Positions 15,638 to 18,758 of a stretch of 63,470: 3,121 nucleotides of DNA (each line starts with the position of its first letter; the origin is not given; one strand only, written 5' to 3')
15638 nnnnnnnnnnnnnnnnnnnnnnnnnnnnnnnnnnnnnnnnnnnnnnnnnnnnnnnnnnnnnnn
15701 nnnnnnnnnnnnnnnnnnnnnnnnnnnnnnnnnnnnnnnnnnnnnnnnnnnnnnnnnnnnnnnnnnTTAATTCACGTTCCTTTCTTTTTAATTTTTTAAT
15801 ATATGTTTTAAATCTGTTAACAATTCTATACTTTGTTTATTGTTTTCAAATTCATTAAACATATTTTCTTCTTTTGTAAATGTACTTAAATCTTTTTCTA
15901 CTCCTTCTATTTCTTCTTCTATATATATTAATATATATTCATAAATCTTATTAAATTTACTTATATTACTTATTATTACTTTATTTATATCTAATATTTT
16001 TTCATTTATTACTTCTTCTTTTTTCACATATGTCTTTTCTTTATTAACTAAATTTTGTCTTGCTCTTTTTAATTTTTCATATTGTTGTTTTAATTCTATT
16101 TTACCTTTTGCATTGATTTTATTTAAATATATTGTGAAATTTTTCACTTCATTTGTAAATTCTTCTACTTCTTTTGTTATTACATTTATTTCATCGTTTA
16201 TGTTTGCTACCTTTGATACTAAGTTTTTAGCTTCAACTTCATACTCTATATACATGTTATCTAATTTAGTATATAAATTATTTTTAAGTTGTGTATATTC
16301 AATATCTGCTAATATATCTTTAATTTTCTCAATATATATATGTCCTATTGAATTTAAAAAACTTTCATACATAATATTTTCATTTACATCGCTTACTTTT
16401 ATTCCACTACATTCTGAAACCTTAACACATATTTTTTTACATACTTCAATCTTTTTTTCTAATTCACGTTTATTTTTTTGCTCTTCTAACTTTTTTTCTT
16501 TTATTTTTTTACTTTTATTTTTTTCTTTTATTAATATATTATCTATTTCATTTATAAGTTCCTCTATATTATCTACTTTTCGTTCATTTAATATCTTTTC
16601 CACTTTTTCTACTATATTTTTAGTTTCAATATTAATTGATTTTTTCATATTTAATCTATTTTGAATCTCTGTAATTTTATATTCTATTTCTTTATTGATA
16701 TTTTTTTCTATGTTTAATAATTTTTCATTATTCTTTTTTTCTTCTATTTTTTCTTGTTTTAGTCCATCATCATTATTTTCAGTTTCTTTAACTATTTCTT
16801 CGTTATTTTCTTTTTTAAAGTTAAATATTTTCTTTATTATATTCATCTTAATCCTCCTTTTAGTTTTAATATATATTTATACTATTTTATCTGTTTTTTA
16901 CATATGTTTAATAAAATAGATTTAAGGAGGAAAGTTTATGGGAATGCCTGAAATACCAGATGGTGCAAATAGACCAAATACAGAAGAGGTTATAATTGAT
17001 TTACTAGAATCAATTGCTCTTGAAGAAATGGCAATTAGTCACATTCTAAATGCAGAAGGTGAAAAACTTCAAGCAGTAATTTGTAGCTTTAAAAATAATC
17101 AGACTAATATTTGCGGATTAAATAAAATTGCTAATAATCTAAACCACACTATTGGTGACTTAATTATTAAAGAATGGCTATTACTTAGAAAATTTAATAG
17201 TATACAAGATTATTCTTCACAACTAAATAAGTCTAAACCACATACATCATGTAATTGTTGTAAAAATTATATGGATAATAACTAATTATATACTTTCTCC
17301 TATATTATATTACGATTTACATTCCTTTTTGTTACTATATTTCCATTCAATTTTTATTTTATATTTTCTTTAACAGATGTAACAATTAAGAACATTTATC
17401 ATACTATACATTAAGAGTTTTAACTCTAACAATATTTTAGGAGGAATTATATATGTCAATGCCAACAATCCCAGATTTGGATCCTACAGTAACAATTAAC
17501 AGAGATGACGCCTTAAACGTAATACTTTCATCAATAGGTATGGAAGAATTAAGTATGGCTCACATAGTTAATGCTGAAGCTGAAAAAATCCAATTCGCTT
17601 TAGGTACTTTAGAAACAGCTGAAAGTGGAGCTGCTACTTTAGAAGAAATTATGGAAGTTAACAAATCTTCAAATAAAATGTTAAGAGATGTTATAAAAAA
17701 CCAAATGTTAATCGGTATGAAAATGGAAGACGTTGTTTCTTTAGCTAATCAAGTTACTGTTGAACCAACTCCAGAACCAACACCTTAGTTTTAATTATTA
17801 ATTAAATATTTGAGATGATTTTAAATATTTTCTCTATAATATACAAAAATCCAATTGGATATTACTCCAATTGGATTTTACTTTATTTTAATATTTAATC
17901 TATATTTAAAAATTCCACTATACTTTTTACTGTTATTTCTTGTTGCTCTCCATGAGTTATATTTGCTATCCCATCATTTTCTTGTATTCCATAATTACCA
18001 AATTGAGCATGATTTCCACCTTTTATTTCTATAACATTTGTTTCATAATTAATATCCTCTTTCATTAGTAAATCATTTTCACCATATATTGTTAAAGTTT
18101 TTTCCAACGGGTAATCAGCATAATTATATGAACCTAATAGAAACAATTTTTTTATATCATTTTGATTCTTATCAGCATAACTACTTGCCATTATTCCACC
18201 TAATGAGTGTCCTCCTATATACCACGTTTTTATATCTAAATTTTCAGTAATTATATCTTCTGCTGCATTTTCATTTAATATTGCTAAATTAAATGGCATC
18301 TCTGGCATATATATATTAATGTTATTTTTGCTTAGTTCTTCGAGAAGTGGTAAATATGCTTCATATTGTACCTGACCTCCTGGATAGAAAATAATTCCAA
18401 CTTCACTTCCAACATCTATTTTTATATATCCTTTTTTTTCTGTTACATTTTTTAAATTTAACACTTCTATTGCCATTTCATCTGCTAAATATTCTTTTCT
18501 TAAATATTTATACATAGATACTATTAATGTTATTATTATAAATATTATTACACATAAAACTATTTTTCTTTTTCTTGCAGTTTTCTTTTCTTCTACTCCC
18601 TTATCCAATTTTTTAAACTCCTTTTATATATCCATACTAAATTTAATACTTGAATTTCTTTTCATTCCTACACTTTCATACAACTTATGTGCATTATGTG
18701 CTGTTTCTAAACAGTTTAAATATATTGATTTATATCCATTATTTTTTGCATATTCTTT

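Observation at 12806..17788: Candidate spore-fibre system: a giant signal-less adhesin carries a copy of the fibre subunit's second helix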

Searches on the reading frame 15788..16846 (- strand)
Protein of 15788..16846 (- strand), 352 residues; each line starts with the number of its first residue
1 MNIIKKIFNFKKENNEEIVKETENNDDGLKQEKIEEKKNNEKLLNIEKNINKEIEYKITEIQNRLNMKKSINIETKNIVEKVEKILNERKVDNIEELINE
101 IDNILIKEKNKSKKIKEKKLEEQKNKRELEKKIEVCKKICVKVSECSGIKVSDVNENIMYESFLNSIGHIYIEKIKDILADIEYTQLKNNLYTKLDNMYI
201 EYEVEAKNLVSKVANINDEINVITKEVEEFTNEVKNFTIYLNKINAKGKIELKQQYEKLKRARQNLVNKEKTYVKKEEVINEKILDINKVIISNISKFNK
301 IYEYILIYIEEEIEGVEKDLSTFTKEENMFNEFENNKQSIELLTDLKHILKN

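Call 3: search_protein_families(library=pfam, proteins=[window:15788-16846:-], max_evalue=0.1)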
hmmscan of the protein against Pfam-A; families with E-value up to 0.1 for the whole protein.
window:15788-16846:- (352 aa): 0 families

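Call 4: search_protein_families(library=ncbifam, proteins=[window:15788-16846:-], max_evalue=0.1)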
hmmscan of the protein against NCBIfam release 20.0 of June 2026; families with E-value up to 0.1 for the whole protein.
window:15788-16846:- (352 aa): 0 families

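Call 82: predict_structure(protein=window:15788-16846:-)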
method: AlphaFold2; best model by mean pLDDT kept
length: 352 residues; sequences in the alignment: 1
mean_pLDDT: 58.4   pTM: 0.30
mean pLDDT of the five models: 58.4, 57.8, 56.4, 54.5, 53.6
residues with pLDDT >= 90: 0; 70-90: 84; 50-70: 162; < 50: 106
segments of 3 or more residues with pLDDT < 50: 1-32, 64-79, 143-168, 323-330, 349-352
pLDDT, mean of each block of 10 residues (from residue 1): 40 42 41 62 72 67 45 43 51 58 68 66 70 58 44 39 45 60 65 73 66 71 75 71 54 66 76 75 68 57 51 56 46 54 52 40
secondary structure, 60 per line:
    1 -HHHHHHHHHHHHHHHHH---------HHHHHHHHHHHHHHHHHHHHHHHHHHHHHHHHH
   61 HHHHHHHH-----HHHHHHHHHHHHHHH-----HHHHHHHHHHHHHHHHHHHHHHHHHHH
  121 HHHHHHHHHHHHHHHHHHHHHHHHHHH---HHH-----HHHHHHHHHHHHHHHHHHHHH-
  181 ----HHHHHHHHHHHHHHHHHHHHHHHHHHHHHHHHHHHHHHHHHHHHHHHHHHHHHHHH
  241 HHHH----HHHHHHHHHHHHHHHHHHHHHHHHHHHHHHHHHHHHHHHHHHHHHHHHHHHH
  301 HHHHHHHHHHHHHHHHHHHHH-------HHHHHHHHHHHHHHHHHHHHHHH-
elements in order: H2-18 H28-68 H74-88 H94-147 H159-179 H185-244 H249-321 H329-351

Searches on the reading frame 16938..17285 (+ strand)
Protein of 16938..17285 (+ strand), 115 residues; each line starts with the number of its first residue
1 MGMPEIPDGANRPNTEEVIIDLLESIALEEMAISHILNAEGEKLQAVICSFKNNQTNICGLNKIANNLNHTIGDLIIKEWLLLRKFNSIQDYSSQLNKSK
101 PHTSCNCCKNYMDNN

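Call 3: search_protein_families(library=pfam, proteins=[window:16938-17285:+], max_evalue=0.1)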
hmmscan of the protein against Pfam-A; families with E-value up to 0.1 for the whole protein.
window:16938-17285:+ (115 aa): 0 families

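Call 4: search_protein_families(library=ncbifam, proteins=[window:16938-17285:+], max_evalue=0.1)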
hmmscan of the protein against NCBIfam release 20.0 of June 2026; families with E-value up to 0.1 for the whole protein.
window:16938-17285:+ (115 aa): 0 families

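Call 8: search_solved_structures(query=window:16938-17285:+, max_evalue=10, show_alignments=2)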
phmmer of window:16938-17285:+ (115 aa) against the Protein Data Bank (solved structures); distinct sequences matched with E-value up to 10: 4.
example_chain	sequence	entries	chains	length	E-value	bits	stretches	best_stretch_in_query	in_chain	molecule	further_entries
9ihh_A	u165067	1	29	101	6e-13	52.3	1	1-96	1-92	Ex vivo spore-silk A-ENA fibers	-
7y9n_A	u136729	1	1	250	0.35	14.4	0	33-75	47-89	Spike protein S2',5HB-H2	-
1zva_A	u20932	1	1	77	0.44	14.1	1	22-75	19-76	E2 glycoprotein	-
7rzv_D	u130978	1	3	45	0.55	13.8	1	44-75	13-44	Spike protein S2'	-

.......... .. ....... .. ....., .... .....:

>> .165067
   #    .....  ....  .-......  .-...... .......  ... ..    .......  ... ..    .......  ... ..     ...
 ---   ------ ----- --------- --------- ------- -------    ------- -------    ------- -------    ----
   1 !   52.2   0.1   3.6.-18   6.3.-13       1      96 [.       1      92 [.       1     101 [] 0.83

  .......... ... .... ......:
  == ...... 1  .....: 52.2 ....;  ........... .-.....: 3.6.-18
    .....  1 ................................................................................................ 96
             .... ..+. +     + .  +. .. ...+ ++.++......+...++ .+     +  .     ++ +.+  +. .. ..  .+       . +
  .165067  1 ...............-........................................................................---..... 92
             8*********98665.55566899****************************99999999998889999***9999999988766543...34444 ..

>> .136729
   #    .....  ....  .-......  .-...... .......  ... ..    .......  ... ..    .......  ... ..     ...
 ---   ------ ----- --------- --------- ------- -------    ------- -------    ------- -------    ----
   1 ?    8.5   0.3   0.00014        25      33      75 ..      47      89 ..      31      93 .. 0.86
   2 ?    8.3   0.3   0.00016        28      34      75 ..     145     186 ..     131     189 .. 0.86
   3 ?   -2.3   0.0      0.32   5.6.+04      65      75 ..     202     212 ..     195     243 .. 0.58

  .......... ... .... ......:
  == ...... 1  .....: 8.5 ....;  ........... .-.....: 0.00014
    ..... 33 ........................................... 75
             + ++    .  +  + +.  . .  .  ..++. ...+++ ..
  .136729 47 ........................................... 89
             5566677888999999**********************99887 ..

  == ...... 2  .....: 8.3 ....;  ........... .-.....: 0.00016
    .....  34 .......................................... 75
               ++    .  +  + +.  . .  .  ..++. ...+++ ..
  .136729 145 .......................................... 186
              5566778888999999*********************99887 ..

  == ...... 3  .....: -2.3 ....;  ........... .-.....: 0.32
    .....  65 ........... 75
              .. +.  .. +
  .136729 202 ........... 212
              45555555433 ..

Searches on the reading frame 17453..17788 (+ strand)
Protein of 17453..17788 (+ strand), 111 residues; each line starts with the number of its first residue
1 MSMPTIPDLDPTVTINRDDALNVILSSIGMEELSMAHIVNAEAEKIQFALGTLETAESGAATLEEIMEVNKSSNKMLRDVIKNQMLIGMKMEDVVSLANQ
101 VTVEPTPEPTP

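Call 3: search_protein_families(library=pfam, proteins=[window:17453-17788:+], max_evalue=0.1)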
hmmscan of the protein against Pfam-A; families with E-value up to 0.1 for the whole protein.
window:17453-17788:+ (111 aa): 1 family
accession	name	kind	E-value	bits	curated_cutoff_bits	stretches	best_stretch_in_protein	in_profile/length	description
PF05880.17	Fiji_64_capsid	-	0.034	12.9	27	1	19-93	249-324/544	Fijivirus 64 kDa capsid protein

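Call 4: search_protein_families(library=ncbifam, proteins=[window:17453-17788:+], max_evalue=0.1)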
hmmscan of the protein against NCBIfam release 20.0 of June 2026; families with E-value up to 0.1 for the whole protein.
window:17453-17788:+ (111 aa): 1 family
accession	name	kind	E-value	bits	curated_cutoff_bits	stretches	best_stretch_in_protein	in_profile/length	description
NF033102.1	bla_CepA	exception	0.019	14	660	1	18-86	145-212/300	CepA family extended-spectrum class A beta-lactamase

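Call 7: search_solved_structures(query=window:17453-17788:+, max_evalue=10, show_alignments=2)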
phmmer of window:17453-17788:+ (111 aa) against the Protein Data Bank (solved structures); distinct sequences matched with E-value up to 10: 4.
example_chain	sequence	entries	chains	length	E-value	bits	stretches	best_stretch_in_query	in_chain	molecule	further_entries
9ihh_A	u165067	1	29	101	7.7e-19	71.1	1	1-99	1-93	Ex vivo spore-silk A-ENA fibers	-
8y30_A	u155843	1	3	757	1.2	12.8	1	11-104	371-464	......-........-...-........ exonuclease RecJ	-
8ouw_4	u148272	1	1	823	1.4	12.6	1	40-92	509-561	DNA replication licensing factor mcm-4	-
6dmp_B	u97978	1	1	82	2.1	12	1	36-81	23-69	Designed orthogonal protein DHD13_XAAA_B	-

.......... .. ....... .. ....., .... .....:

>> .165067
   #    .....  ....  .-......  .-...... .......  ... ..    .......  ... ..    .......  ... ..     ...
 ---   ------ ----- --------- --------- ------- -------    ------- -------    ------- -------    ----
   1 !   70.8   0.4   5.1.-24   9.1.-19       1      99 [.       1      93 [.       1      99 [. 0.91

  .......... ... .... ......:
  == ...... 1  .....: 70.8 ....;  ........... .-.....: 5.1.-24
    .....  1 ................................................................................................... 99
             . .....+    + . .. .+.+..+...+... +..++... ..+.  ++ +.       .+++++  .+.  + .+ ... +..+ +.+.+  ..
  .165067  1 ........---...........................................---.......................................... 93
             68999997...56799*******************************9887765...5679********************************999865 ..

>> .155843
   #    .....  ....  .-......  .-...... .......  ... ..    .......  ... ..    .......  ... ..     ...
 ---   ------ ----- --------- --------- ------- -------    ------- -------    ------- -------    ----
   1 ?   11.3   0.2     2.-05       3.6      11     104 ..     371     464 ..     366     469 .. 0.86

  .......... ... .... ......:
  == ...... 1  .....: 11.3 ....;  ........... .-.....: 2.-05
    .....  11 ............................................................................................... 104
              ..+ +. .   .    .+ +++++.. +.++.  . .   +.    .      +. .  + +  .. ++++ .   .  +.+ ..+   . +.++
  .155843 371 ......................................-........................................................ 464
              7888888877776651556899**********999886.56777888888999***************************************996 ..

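Call 9: find_homologous_proteins(query=window:17453-17788:+, max_evalue=0.001)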
Query window:17453-17788:+ (111 aa): 309 proteins with E <= 0.001 among 311 candidates; the best 120 are listed.
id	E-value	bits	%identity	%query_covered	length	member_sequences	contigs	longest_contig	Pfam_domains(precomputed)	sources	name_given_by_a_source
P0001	1.8e-61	222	100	100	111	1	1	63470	PF26595.1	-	-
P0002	9.7e-51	188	90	91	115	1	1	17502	PF26595.1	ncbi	-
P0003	2.2e-50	187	87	99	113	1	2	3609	PF26595.1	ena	-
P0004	1.7e-49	184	85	100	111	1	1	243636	PF26595.1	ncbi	-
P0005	5.2e-48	179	83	100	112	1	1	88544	PF26595.1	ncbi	-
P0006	1.2e-47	178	85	96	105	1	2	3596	PF26595.1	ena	-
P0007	2.5e-47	177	85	96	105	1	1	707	PF26595.1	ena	-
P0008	3.7e-47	176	86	96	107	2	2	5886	PF26595.1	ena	-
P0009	6.2e-47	176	84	97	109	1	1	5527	PF26595.1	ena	-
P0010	7.0e-47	175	85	96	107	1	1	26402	PF26595.1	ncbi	-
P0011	8.9e-47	175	87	97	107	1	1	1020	PF26595.1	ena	-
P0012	8.9e-47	175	86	95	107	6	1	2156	PF26595.1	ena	-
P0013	1.7e-46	174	85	95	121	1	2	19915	PF26595.1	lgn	-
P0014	2.8e-46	173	82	99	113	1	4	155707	PF26595.1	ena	-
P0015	3.5e-45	170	84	96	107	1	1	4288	PF26595.1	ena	-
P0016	7.5e-45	169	87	91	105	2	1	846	PF26595.1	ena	-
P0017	2.0e-44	168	88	88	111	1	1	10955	PF26595.1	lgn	-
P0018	4.3e-44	166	78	88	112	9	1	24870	PF26595.1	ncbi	-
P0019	1.9e-43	164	81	95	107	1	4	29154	PF26595.1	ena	-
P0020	3.9e-43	163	81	95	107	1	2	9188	PF26595.1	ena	-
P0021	6.9e-43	163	78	96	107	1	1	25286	PF26595.1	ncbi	-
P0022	9.7e-43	162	74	91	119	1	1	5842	PF26595.1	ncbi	-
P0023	1.0e-42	162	81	88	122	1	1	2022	PF26595.1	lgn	-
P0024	1.0e-42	162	85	88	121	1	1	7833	PF26595.1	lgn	-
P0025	1.2e-42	162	86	88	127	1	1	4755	PF26595.1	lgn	-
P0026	1.8e-42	161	80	96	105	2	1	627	PF26595.1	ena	-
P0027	4.9e-42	160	75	98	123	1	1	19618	PF26595.1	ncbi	-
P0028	9.3e-42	159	79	96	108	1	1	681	PF26595.1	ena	-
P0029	1.1e-41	159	77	98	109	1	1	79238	PF26595.1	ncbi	-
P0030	1.1e-41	159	79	96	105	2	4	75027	PF26595.1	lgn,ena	-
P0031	1.4e-41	158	75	96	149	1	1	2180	PF26595.1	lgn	-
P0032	1.5e-41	158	74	98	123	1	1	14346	PF26595.1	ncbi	-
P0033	3.8e-41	157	73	95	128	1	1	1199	PF26595.1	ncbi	-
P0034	4.1e-41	157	81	88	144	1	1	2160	PF26595.1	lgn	-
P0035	4.7e-41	157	80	88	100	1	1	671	PF26595.1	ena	-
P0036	4.9e-41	157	77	94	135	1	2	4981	PF26595.1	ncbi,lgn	-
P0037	5.6e-41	156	78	94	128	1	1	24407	PF26595.1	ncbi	ncbi:MAG: hypothetical protein R3Y58_06895 [Eubacteriales bacterium]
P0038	6.6e-41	156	71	100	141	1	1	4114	PF26595.1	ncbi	-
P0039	6.8e-41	156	83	88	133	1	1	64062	PF26595.1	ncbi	-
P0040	7.9e-41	156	71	100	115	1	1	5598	PF26595.1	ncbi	-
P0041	8.6e-41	156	79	90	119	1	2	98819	PF26595.1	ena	-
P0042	9.3e-41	156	77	88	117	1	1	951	PF26595.1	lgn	-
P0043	9.5e-41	156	78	91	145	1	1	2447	PF26595.1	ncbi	-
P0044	1.0e-40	156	78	95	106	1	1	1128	PF26595.1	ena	-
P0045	1.0e-40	156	76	88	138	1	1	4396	PF26595.1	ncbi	-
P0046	1.3e-40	155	74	99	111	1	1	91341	PF26595.1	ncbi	-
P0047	1.3e-40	155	75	98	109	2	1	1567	PF26595.1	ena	-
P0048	1.4e-40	155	78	89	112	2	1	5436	PF26595.1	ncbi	-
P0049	1.6e-40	155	72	98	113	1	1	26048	PF26595.1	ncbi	-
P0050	1.6e-40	155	79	91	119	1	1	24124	PF26595.1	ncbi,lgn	ncbi:MAG: hypothetical protein R3Y24_07515 [Eubacteriales bacterium]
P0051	1.6e-40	155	70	91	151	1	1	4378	PF26595.1,PF05887.17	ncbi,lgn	-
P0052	1.7e-40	155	79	90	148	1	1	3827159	PF26595.1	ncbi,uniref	ncbi:hypothetical protein RFF05_01945 [Bengtsoniella intestinalis]|uniref:hypothetical protein n=1 T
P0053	2.5e-40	154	74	100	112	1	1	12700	PF26595.1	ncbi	-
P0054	2.6e-40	154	72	98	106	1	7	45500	PF26595.1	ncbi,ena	-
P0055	2.7e-40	154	72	98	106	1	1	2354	PF26595.1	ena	-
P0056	3.1e-40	154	75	92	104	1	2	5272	PF26595.1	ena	-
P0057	3.4e-40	154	74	98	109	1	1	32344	PF26595.1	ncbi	-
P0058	4.0e-40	154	72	99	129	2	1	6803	PF26595.1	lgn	-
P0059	6.0e-40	153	72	91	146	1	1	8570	PF26595.1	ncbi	ncbi:MAG: hypothetical protein R3Y33_04440 [Clostridia bacterium]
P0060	7.4e-40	153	76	91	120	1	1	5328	PF26595.1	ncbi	-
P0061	7.5e-40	153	79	88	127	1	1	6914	PF26595.1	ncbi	-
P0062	7.6e-40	153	69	100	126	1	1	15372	PF26595.1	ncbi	-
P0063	7.7e-40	153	77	88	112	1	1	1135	PF26595.1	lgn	-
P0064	7.8e-40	153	69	100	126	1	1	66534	PF26595.1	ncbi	-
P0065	9.2e-40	153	75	96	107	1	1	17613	PF26595.1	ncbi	-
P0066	9.5e-40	153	72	97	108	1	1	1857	PF26595.1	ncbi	-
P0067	9.6e-40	153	78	88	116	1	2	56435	PF26595.1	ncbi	ncbi:MAG: hypothetical protein RR090_06440 [Niameybacter sp.]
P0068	1.1e-39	152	76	88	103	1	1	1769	PF26595.1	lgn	-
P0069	1.5e-39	152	76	88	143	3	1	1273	PF26595.1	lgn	-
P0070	1.8e-39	152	79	88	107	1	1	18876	PF26595.1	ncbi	ncbi:MAG: hypothetical protein ACRDDX_05900 [Cellulosilyticaceae bacterium]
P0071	1.9e-39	152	71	98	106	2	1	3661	PF26595.1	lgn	-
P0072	1.9e-39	152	75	97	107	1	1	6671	PF26595.1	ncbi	-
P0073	2.3e-39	151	74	88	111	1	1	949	PF26595.1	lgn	-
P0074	2.6e-39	151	71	98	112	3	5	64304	PF26595.1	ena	-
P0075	2.7e-39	151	75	95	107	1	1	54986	PF26595.1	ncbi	-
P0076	2.9e-39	151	67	100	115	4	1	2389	PF26595.1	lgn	-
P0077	3.8e-39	151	76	88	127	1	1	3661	PF26595.1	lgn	-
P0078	3.9e-39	151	74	88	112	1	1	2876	PF26595.1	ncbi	ncbi:MAG: hypothetical protein ACRCTE_10580 [Cellulosilyticaceae bacterium]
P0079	4.2e-39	150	78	88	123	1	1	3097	PF26595.1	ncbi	-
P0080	4.6e-39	150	73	91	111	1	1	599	PF26595.1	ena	-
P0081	6.6e-39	150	76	88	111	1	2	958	PF26595.1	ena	-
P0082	6.8e-39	150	75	93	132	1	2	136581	PF26595.1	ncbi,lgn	ncbi:MAG: hypothetical protein R3Y35_00825 [Clostridia bacterium]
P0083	7.3e-39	150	70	100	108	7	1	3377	PF26595.1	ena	-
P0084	7.7e-39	150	71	98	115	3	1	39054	PF26595.1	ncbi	-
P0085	1.1e-38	149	71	98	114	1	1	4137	PF26595.1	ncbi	-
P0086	1.2e-38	149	75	87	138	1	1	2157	PF26595.1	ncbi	-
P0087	1.2e-38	149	75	87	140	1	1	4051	PF26595.1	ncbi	-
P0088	1.3e-38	149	76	88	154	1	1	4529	PF26595.1,PF05887.17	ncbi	-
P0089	1.5e-38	149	79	88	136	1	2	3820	PF26595.1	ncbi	-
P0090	1.9e-38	148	68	90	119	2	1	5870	PF26595.1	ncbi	-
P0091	2.1e-38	148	77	88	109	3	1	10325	PF26595.1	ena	-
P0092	2.1e-38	148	77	88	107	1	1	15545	PF26595.1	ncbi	ncbi:MAG: hypothetical protein ACRCWY_08025 [Cellulosilyticaceae bacterium]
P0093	2.1e-38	148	71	88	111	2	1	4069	PF26595.1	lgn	-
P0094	2.2e-38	148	74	88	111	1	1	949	PF26595.1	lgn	-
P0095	2.2e-38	148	72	87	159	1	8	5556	PF26595.1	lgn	-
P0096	2.2e-38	148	73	88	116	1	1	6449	PF26595.1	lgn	-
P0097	2.3e-38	148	75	90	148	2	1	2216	PF26595.1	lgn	-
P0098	2.6e-38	148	73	97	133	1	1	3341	PF26595.1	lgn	-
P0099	3.4e-38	148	79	88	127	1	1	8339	PF26595.1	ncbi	ncbi:MAG: hypothetical protein R3Y06_11260 [Faecalibacterium sp.]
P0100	3.4e-38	148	74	88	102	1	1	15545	PF26595.1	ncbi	ncbi:MAG: hypothetical protein ACRCWY_08020 [Cellulosilyticaceae bacterium]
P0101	3.6e-38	147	71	100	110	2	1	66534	PF26595.1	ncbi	-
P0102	3.9e-38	147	73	90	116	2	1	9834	PF26595.1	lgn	-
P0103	4.4e-38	147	66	99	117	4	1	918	PF26595.1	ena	-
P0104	4.4e-38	147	74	92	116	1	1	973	PF26595.1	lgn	-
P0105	4.6e-38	147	66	93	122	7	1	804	PF26595.1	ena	-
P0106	5.7e-38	147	79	88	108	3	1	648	PF26595.1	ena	-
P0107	5.9e-38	147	73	91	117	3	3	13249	PF26595.1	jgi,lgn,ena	-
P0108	5.9e-38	147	74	90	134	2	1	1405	PF26595.1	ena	-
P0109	9.0e-38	146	78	88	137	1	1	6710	PF26595.1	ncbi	-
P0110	9.1e-38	146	73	88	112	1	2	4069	PF26595.1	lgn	-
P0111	1.0e-37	146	73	88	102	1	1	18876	PF26595.1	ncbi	ncbi:MAG: hypothetical protein ACRDDX_05905 [Cellulosilyticaceae bacterium]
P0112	1.1e-37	146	74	88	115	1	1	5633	PF26595.1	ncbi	-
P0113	1.3e-37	146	68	97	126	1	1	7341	PF26595.1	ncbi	-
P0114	1.5e-37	146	74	87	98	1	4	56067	PF26595.1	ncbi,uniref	ncbi:MAG: hypothetical protein RR776_03030 [Niameybacter sp.]|uniref:hypothetical protein n=1 Tax=Ni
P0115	2.0e-37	145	77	88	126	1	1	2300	PF26595.1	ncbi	-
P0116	2.1e-37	145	68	88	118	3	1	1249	PF26595.1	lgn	-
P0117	3.6e-37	144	69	91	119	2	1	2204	PF26595.1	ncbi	-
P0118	3.8e-37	144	69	90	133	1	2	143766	PF26595.1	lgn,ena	-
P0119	4.1e-37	144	69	88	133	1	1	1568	PF26595.1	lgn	-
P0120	4.3e-37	144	64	98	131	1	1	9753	PF26595.1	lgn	-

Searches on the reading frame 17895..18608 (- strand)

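Call 23: search_protein_families(library=pfam, proteins=[window:17895-18608:-], max_evalue=0.001)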
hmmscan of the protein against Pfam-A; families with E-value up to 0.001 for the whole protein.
window:17895-18608:- (237 aa): 3 families
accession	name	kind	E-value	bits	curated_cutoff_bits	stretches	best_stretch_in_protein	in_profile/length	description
PF12695.13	Abhydrolase_5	-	3.1e-42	144.6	27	1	71-224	1-164/164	Alpha/beta hydrolase family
PF00561.26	Abhydrolase_1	-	2.3e-06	27.9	25.8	1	120-160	62-102/245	alpha/beta hydrolase fold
PF12146.15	Hydrolase_4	-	0.00071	19.4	27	0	122-160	71-109/239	Serine aminopeptidase, S33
